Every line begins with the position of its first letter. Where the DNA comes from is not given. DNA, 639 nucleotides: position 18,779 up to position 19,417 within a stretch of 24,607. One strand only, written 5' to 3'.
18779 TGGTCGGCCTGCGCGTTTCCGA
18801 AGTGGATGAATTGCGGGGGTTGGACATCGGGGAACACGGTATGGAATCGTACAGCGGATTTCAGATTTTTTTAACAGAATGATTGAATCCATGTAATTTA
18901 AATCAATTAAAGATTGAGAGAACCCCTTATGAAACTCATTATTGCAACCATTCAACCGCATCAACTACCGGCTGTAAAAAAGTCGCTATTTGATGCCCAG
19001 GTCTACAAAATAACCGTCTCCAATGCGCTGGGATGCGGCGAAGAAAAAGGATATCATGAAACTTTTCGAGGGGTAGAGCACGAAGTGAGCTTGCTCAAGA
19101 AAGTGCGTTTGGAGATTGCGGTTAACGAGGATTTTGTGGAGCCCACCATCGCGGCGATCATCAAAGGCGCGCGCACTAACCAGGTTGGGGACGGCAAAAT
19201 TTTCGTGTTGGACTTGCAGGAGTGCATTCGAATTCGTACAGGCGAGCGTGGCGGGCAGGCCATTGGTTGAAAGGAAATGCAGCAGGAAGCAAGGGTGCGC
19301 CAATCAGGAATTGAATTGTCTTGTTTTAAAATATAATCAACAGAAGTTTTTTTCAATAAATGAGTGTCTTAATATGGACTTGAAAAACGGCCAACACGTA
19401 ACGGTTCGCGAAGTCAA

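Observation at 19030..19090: amt-linked P-II protein with a T-loop lacking Tyr51, Arg38 and Gln39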

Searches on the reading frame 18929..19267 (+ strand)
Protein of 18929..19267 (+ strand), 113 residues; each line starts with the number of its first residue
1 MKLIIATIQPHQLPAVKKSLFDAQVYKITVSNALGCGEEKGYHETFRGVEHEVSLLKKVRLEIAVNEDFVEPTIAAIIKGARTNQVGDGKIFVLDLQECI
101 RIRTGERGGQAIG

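Call 5: search_protein_families(library=pfam, proteins=[window:18929-19267:+])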
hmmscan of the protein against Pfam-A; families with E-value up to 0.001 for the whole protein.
window:18929-19267:+ (113 aa): 1 family
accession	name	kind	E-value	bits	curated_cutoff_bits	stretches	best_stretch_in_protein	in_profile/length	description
PF00543.27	P-II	-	2e-24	86.3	25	1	1-106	1-102/102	Nitrogen regulatory protein P-II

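Call 6: search_protein_families(library=ncbifam, proteins=[window:18929-19267:+])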
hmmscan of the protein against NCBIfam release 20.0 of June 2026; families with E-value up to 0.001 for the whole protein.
window:18929-19267:+ (113 aa): 2 families
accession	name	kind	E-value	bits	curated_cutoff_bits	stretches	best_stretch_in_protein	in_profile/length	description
NF008111.0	PRK10858.1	equivalog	6e-27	94.3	202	1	1-112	1-112/112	nitrogen regulatory protein P-II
NF007946.0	PRK10665.1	equivalog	1.3e-26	93.5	181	1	1-108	1-108/112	P-II family nitrogen regulator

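Call 7: find_homologous_proteins(query=window:18929-19267:+, max_evalue=0.001)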
Query window:18929-19267:+ (113 aa): 8000 proteins with E <= 0.001 among 8000 candidates; the best 120 are listed.
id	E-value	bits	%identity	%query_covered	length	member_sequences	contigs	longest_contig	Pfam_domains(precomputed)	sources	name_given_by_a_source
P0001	9.6e-67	240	100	100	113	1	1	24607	PF00543.28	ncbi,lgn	ncbi:MAG: P-II family nitrogen regulator [bacterium]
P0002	3.5e-60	219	88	100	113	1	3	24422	PF00543.28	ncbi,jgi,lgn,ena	-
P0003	6.8e-60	218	90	100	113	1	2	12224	PF00543.28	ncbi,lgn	ncbi:MAG: P-II family nitrogen regulator [bacterium]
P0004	2.6e-59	216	88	100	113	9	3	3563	PF00543.28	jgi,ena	jgi:nitrogen regulatory protein P-II 2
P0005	3.4e-59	216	88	100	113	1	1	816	PF00543.28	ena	-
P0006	3.4e-59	216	86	100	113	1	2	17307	PF00543.28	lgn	-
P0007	4.6e-59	215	86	100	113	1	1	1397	PF00543.28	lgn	-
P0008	4.8e-59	215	85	100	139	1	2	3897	PF00543.28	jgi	jgi:nitrogen regulatory protein P-II 1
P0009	4.9e-59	215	88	100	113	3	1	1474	PF00543.28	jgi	-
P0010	6.5e-59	215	88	100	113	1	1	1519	PF00543.28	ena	-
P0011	9.2e-59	214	88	100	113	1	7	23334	PF00543.28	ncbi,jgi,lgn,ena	-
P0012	1.3e-58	214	88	100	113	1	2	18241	PF00543.28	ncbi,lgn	ncbi:MAG: P-II family nitrogen regulator [bacterium]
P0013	1.7e-58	213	87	100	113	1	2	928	PF00543.28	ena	-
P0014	1.7e-58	213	86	100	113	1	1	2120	PF00543.28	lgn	-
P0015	1.7e-58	213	85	100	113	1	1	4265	PF00543.28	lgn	-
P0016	3.3e-58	212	87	100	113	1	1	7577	PF00543.28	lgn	-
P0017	3.4e-58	212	89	100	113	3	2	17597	PF00543.28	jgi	jgi:nitrogen regulatory protein P-II 1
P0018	4.5e-58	212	88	100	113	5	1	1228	PF00543.28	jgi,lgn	jgi:nitrogen regulatory protein P-II 1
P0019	4.5e-58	212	88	100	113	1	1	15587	PF00543.28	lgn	-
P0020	4.6e-58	212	86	100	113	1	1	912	PF00543.28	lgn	-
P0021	6.4e-58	211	87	100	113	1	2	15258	PF00543.28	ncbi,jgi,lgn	jgi:nitrogen regulatory protein P-II 1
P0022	6.5e-58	211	87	100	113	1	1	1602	PF00543.28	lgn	-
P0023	8.7e-58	211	86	100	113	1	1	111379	PF00543.28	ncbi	-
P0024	8.9e-58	211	87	100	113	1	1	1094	PF00543.28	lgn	-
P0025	1.2e-57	211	86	100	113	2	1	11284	PF00543.28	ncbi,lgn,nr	ncbi:P-II family nitrogen regulator [candidate division KSB1 bacterium]|nr:P-II family nitrogen regu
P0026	1.2e-57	211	84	100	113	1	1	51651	PF00543.28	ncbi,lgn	-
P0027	1.3e-57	210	86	100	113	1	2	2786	PF00543.28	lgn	-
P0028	1.3e-57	210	86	100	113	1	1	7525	PF00543.28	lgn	-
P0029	2.3e-57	210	86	100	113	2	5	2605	PF00543.28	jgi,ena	-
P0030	3.3e-57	209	86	100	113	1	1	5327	PF00543.28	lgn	-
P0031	3.4e-57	209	88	100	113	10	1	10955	PF00543.28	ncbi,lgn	-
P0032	4.6e-57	209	85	100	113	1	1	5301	PF00543.28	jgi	-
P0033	4.7e-57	209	84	100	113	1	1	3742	PF00543.28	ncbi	-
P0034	4.7e-57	209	83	100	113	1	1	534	PF00543.28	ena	-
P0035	4.7e-57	209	83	100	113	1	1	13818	PF00543.28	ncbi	-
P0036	4.8e-57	209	83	100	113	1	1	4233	PF00543.28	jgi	-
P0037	6.1e-57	208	84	100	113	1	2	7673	PF00543.28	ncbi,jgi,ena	ncbi:MAG TPA: P-II family nitrogen regulator [Bacteroidota bacterium]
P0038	6.3e-57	208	84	100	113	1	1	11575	PF00543.28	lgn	-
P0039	8.6e-57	208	86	100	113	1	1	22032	PF00543.28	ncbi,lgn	-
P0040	9.0e-57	208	83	100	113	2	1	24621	PF00543.28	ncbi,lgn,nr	ncbi:P-II family nitrogen regulator [bacterium]|nr:P-II family nitrogen regulator [bacterium] RQV968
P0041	9.0e-57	208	85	100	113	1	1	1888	PF00543.28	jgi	jgi:nitrogen regulatory protein P-II 2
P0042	1.2e-56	207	83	100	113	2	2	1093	PF00543.28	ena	-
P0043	1.8e-56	207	85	100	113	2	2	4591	PF00543.28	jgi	jgi:nitrogen regulatory protein P-II 2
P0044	2.2e-56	206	85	100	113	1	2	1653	PF00543.28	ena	-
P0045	3.1e-56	206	83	100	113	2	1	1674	PF00543.28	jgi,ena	-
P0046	4.5e-56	205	88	100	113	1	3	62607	PF00543.28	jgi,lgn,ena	-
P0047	4.6e-56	205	82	100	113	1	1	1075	PF00543.28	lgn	-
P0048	4.8e-56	205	85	100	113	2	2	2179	PF00543.28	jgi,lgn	-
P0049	6.7e-56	205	82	100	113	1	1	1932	PF00543.28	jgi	jgi:nitrogen regulatory protein P-II 2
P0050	8.3e-56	205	83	100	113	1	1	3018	PF00543.28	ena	-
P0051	8.8e-56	205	84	100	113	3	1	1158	PF00543.28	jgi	jgi:nitrogen regulatory protein P-II 2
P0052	1.2e-55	204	83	100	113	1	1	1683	PF00543.28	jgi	jgi:nitrogen regulatory protein P-II 1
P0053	1.2e-55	204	83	100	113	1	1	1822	PF00543.28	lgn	-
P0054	1.2e-55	204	83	100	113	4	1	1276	PF00543.28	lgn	-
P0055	2.3e-55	203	84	100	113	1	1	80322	PF00543.28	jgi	-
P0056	2.3e-55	203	85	100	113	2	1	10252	PF00543.28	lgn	-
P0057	2.5e-55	203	83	100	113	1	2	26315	PF00543.28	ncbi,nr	ncbi:transcriptional regulator [candidate division KSB1 bacterium]|nr:transcriptional regulator [can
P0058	2.5e-55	203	84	100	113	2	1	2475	PF00543.28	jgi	-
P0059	4.6e-55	202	82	100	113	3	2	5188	PF00543.28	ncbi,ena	-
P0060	6.0e-55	202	81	100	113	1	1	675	PF00543.28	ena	-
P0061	9.0e-55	201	82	100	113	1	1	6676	PF00543.28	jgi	jgi:nitrogen regulatory protein P-II 1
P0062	9.5e-55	201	79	100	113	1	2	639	PF00543.28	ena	-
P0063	1.2e-54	201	81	100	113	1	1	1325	PF00543.28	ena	-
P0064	1.2e-54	201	80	100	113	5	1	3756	PF00543.28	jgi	jgi:nitrogen regulatory protein P-II 1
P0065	1.6e-54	200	82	100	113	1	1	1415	PF00543.28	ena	-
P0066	1.8e-54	200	81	100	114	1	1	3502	PF00543.28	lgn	-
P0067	2.1e-54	200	82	100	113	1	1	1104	PF00543.28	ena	-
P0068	2.3e-54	200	85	100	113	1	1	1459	PF00543.28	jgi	-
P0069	2.4e-54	200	82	100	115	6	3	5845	PF00543.28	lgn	-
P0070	3.2e-54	200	81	100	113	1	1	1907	PF00543.28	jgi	jgi:nitrogen regulatory protein P-II 2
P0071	3.6e-54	199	82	100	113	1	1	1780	PF00543.28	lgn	-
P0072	4.3e-54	199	82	100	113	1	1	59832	PF00543.28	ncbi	ncbi:MAG: P-II family nitrogen regulator [Candidatus Omnitrophota bacterium]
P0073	6.0e-54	199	81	100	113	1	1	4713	PF00543.28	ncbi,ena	-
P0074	6.1e-54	199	81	100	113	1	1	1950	PF00543.28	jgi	jgi:nitrogen regulatory protein P-II 2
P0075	6.1e-54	199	82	100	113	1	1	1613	PF00543.28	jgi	jgi:nitrogen regulatory protein P-II 1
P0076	8.7e-54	198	82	100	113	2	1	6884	PF00543.28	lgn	-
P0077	1.1e-53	198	81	100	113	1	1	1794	PF00543.28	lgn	-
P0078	1.6e-53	197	80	100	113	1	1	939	PF00543.28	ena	-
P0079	1.6e-53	197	80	100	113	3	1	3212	PF00543.28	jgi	jgi:nitrogen regulatory protein P-II 2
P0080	1.6e-53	197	82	100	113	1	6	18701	PF00543.28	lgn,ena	-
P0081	1.7e-53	197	84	100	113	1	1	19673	PF00543.28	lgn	-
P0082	2.3e-53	197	81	100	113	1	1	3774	PF00543.28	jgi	jgi:nitrogen regulatory protein P-II 2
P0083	2.3e-53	197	81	100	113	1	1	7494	PF00543.28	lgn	-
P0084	2.4e-53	197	84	100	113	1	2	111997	PF00543.28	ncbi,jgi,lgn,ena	-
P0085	2.4e-53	197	81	100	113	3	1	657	PF00543.28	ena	-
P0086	3.1e-53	196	81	100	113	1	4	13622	PF00543.28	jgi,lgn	-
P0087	3.2e-53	196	80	100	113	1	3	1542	PF00543.28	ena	-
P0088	3.3e-53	196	80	100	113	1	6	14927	PF00543.28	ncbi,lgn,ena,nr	ncbi:MAG: P-II family nitrogen regulator [Candidatus Omnitrophica bacterium]|nr:P-II family nitrogen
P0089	3.3e-53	196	79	100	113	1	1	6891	PF00543.28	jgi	jgi:nitrogen regulatory protein P-II 2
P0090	3.3e-53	196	80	100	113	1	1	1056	PF00543.28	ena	-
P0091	3.3e-53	196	81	100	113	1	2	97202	PF00543.28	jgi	jgi:nitrogen regulatory protein P-II 2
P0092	4.4e-53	196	81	100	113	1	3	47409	PF00543.28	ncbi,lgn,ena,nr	ncbi:MAG: P-II family nitrogen regulator [Candidatus Omnitrophica bacterium]|nr:P-II family nitrogen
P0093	4.5e-53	196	82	100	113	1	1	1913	PF00543.28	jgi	-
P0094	5.7e-53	196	81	100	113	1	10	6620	PF00543.28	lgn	-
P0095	5.8e-53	195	83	100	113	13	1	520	PF00543.28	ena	-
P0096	6.1e-53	195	78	100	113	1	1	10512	PF00543.28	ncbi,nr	ncbi:MAG: P-II family nitrogen regulator [Candidatus Omnitrophica bacterium]|nr:P-II family nitrogen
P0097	6.3e-53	195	80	100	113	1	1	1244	PF00543.28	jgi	jgi:nitrogen regulatory protein P-II 2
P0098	8.4e-53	195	81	100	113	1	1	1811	PF00543.28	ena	-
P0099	8.5e-53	195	78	100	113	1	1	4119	PF00543.28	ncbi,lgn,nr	ncbi:MAG: P-II family nitrogen regulator [Candidatus Omnitrophica bacterium]|nr:P-II family nitrogen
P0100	8.5e-53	195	78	100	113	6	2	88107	PF00543.28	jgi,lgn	jgi:nitrogen regulatory protein P-II 1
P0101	8.6e-53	195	79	100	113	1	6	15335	PF00543.28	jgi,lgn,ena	-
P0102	8.7e-53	195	80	100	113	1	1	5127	PF00543.28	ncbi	-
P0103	9.2e-53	195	79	100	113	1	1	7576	PF00543.28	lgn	-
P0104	1.2e-52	194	78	100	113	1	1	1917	PF00543.28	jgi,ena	-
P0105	1.2e-52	194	79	100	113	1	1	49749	PF00543.28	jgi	jgi:nitrogen regulatory protein P-II 1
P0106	1.6e-52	194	80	100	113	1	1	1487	PF00543.28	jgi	jgi:nitrogen regulatory protein P-II 2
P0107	1.6e-52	194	78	100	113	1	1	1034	PF00543.28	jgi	jgi:nitrogen regulatory protein P-II 1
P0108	1.6e-52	194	80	100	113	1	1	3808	PF00543.28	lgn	-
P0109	1.6e-52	194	80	100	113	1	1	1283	PF00543.28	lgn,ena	-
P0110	1.7e-52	194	78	100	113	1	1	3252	PF00543.28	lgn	-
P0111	2.2e-52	194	81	100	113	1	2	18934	PF00543.28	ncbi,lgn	ncbi:MAG: P-II family nitrogen regulator [Sedimentisphaerales bacterium]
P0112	2.3e-52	194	80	100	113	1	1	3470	PF00543.28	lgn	-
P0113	2.3e-52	194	81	100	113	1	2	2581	PF00543.28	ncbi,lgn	-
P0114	2.3e-52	194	80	100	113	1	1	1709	PF00543.28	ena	-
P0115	2.3e-52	194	79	100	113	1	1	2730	PF00543.28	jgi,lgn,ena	-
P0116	2.3e-52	194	81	100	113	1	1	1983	PF00543.28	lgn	-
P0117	2.3e-52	194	77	100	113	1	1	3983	PF00543.28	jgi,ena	jgi:nitrogen regulatory protein P-II 1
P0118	2.3e-52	194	77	100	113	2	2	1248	PF00543.28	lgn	-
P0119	2.4e-52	194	79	100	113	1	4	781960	PF00543.28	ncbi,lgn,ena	-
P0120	2.4e-52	194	79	100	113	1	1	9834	PF00543.28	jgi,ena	-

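Call 8: search_solved_structures(query=window:18929-19267:+, max_evalue=0.001, show_alignments=3)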
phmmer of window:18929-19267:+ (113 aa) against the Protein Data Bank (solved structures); distinct sequences matched with E-value up to 0.001: 41.
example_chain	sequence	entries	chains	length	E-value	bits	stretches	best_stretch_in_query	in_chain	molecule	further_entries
8tge_J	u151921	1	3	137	9.2e-30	106.3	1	1-112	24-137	Nitrogen regulatory protein GlnK1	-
1ufl_A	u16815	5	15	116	9.2e-29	103.1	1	1-111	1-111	Nitrogen regulatory protein P-II | NITROGEN REGULATORY PROTEIN PII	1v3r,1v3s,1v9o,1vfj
23eo_A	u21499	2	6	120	4.3e-28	101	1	1-111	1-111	Signaling protein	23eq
3mhy_A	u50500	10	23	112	2.1e-27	98.7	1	1-111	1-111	PII-like protein Pz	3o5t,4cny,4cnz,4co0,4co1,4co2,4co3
1hwu_A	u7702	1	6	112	8.1e-27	96.9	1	1-112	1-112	PII PROTEIN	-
3lf0_A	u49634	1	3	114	1.6e-26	95.9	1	1-111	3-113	Nitrogen regulatory protein P-II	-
3bzq_A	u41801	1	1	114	1.6e-26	95.9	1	1-111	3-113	Nitrogen regulatory protein P-II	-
2eg1_A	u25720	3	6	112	2.8e-26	95.1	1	1-112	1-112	Nitrogen regulatory protein P-II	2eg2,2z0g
7p4v_A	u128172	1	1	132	5.3e-25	91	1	1-112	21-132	GlnK1 from Methanothermococcus thermolithotrophicus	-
2gw8_A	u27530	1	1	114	1.1e-24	90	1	1-111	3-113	PII signal transduction protein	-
3o8w_A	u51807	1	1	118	1.2e-24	89.9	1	1-107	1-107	Nitrogen regulatory protein P-II (GlnB-1)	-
3t9z_A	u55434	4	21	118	2.6e-24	88.8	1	1-107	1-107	Nitrogen regulatory protein P-II (GlnB-3)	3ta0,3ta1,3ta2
6yc7_A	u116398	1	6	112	3.8e-24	88.3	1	1-111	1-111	PII protein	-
6yc6_A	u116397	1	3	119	4.7e-24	88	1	1-111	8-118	PII protein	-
1pil_A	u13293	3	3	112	6.9e-24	87.4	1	1-111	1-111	SIGNAL TRANSDUCING PROTEIN P2 | PII | Nitrogen regulatory protein P-II 1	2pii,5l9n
9p1x_G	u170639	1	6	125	2e-09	41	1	1-111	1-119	P-II family nitrogen regulatory protein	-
9p1x_H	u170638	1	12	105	5.4e-09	39.6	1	1-108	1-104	P-II family nitrogen regulatory protein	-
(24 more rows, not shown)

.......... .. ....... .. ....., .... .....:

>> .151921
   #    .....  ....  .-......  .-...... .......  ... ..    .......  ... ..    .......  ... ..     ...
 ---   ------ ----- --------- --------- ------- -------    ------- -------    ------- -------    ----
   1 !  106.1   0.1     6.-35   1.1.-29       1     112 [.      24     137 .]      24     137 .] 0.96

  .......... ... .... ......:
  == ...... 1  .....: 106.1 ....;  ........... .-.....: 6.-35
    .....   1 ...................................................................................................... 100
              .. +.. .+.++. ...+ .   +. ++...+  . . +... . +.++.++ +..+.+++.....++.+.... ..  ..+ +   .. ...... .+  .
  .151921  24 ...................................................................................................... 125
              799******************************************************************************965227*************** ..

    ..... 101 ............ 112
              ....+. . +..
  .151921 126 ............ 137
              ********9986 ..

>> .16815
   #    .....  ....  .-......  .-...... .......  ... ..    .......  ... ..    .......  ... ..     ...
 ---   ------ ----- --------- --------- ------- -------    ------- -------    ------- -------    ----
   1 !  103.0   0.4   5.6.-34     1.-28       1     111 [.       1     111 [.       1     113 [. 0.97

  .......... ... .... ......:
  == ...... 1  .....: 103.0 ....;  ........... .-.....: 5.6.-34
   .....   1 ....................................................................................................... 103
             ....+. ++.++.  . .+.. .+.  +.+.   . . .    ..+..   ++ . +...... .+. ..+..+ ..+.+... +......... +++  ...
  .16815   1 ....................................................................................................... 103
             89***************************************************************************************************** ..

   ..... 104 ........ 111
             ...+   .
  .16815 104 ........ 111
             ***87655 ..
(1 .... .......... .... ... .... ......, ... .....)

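Call 10: find_related_loci(query=window:18929-19267:+, collection=genome_contigs, flank=6000)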
Query window:18929-19267:+ (113 aa) in genome_contigs; peptide patterns used: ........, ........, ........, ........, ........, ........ (x = any residue, [..] = any of these).
599 stretches matched a pattern (row limit reached: there are more); 530 encode a relative of the query (tblastn E <= 1e-3); the best 80 are kept; 79 distinct loci.
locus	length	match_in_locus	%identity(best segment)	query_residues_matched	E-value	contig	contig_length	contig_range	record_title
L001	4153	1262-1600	90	1-113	2e-65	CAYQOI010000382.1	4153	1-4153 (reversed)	MAG TPA_asm: uncultured Cytophagia bacterium isolate SRP162660_co2_222 genome assembly, contig: NODE_20379_length_4153_c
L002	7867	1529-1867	88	1-113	5e-65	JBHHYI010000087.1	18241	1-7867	MAG: bacterium isolate Maj_2_bin.63 NODE_1546_length_18241_cov_24.862972, whole genome shotgun sequence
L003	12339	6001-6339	88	1-113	3e-64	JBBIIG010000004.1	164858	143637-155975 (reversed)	MAG: bacterium isolate BR1S70218_bin_133 NODE_94_length_164858_cov_6.032184, whole genome shotgun sequence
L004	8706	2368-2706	83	1-113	3e-63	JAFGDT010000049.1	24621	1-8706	MAG: bacterium isolate Zod_Metabat.1186 k87_4121795, whole genome shotgun sequence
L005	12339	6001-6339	84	1-113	2e-60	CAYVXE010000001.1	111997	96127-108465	MAG TPA_asm: uncultured Calditrichaceae bacterium isolate binchicken_co253_176 genome assembly, contig: NODE_28_length_1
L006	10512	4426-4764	78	1-113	1e-59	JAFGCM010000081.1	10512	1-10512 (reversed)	MAG: Candidatus Omnitrophota bacterium isolate Zod_Metabat.1113 k87_9985617, whole genome shotgun sequence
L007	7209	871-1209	81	1-113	3e-59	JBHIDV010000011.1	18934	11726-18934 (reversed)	MAG: Sedimentisphaerales bacterium isolate b3.sp3_bin.2 NODE_800_length_18934_cov_8.049579, whole genome shotgun sequenc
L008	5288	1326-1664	79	1-113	7e-59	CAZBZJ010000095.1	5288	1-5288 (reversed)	MAG TPA_asm: uncultured Planctomycetia bacterium isolate SRP141376_co2_349 genome assembly, contig: NODE_25542_length_52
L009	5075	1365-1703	79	1-113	1e-58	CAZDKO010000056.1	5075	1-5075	MAG TPA_asm: uncultured bacterium isolate binchicken_co43_373 genome assembly, contig: NODE_28208_length_5075_cov_13.110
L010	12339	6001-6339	79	1-113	2e-58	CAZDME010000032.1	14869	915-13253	MAG TPA_asm: uncultured bacterium isolate binchicken_co334_202 genome assembly, contig: NODE_7029_length_14869_cov_5.565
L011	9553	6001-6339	76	1-113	2e-58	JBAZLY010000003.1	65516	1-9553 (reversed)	MAG: Candidatus Omnitrophota bacterium isolate SO_2017_LW4_28 scaffold_1174_c1_LW137-91_2017, whole genome shotgun seque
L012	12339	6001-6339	78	1-113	3e-58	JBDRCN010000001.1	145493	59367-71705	MAG: Candidatus Omnitrophota bacterium isolate MEGAHIT-group-1.186 k141_5313470, whole genome shotgun sequence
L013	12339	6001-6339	78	1-113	8e-58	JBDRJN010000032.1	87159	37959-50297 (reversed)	MAG: Candidatus Omnitrophota bacterium isolate MEGAHIT-group-1.657 k141_3433718, whole genome shotgun sequence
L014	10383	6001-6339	78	1-113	6e-58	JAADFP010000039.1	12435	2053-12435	MAG: Caldisericota bacterium isolate M_MaxBin.041 contig-127_17433, whole genome shotgun sequence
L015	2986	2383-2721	78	1-113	3e-58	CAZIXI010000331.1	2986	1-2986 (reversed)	MAG TPA_asm: uncultured bacterium isolate SRP077602_co2_311 genome assembly, contig: NODE_50650_length_2986_cov_3.648243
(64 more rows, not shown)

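Call 11: find_encoding_contigs(protein=window:18929-19267:+, flank=3000, max_places=3)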
Protein window:18929-19267:+ (113 aa): 1 contig read that carries it; 1 place shown.
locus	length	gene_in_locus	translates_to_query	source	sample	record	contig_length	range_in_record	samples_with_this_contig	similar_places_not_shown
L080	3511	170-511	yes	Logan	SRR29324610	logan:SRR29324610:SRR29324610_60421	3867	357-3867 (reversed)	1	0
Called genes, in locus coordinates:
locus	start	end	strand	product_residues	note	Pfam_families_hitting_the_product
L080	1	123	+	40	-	?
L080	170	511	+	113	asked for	PF00543:P-II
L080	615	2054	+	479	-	PF03951:Gln-synt_N, PF00120:Gln-synt_C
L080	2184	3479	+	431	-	PF01145:Band_7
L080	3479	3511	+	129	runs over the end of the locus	?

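Call 24: search_protein_representatives(protein=window:18929-19267:+)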
Query: 113 residues. Proteins with E-value up to 0.001 (for the whole library): 9163; up to 1e-10: 2607; up to 1e-30: 34. The best 150 are listed.
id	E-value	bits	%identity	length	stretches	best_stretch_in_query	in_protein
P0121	4.0e-45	168.7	69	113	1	1-113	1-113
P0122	1.0e-42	160.9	65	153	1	1-113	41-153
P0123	5.3e-38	145.7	63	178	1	1-113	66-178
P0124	7.7e-38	145.2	63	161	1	1-113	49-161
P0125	2.5e-37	143.6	60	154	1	1-113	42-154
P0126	1.5e-36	141.0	60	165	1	1-113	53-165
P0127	1.6e-35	137.8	35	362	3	3-106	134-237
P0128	2.5e-35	137.2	62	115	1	1-112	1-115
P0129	2.5e-35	137.1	64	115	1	1-112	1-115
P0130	1.3e-34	134.9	62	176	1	1-112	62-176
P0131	1.3e-34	134.8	62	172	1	1-112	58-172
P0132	5.9e-34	132.7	61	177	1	1-112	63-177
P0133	1.5e-33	131.5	58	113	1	1-113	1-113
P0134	1.6e-33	131.3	58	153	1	1-113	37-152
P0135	3.1e-33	130.4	41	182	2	6-112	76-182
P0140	5.2e-32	126.5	58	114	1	1-113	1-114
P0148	3.9e-31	123.7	62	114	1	1-110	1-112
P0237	3.1e-23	98.3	46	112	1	1-111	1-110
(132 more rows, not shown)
